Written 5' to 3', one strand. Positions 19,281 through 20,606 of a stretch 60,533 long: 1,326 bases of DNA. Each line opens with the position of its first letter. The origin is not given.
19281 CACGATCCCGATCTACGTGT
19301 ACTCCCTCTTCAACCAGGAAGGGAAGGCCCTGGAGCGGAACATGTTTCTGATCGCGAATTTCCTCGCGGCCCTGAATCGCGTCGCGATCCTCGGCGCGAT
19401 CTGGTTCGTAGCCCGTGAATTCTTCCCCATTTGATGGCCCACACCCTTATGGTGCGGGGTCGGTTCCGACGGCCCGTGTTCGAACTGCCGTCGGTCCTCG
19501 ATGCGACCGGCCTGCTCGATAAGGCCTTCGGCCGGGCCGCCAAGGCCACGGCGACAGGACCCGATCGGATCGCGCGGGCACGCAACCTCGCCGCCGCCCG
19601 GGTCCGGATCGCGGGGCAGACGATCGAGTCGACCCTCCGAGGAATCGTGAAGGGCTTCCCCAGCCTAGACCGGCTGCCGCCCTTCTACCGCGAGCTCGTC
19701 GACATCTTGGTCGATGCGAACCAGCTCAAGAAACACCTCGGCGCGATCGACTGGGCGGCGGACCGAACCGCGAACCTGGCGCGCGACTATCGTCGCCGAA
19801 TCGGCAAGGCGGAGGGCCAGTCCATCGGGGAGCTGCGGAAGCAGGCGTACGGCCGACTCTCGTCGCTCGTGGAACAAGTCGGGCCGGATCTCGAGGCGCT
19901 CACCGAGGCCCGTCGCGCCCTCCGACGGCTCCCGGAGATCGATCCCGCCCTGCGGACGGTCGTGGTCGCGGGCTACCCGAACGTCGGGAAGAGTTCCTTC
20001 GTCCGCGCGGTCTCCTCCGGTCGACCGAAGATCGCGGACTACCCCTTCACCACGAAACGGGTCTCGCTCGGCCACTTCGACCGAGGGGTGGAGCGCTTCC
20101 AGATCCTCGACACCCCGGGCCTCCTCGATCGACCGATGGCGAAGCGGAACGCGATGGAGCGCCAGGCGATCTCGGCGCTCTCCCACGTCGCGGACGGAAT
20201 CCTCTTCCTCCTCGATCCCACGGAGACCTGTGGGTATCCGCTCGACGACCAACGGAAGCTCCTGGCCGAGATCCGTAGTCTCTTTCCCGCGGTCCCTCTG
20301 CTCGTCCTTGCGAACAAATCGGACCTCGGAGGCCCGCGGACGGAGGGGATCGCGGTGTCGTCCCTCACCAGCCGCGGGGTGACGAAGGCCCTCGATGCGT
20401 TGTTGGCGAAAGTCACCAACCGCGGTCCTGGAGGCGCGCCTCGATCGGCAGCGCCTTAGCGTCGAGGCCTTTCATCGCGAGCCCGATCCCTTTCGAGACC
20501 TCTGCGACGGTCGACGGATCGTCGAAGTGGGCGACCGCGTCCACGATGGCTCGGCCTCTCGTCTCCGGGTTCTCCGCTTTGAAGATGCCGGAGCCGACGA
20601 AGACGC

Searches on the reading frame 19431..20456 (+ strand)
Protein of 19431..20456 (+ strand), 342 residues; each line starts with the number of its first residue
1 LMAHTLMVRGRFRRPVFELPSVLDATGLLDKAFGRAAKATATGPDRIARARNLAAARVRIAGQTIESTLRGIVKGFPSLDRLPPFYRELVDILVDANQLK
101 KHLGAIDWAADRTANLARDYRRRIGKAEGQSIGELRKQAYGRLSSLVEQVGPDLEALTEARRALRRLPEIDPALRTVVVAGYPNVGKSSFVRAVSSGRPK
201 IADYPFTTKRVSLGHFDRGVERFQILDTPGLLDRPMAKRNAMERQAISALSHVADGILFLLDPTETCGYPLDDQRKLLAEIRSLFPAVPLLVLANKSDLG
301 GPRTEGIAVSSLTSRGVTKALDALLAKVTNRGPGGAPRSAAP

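Call 68: search_protein_families(library=pfam, max_evalue=0.01, proteins=[window:19431-20456:+])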
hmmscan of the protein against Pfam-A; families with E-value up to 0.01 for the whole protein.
seq(342 aa): 4 families
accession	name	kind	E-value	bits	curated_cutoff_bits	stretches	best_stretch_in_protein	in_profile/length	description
PF17835.6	NOG1_N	-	4.8e-34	118.2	22.9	1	19-171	4-160/160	NOG1 N-terminal helical domain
PF06858.20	NOG1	-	6.4e-21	74.3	27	1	242-298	2-58/58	Nucleolar GTP-binding protein 1 (NOG1)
PF01926.29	MMR_HSR1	-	2.8e-20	73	21.9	1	176-296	1-113/113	50S ribosome-binding GTPase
PF02421.24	FeoB_N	-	1.1e-07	32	27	1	176-233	2-59/156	Ferrous iron transport protein B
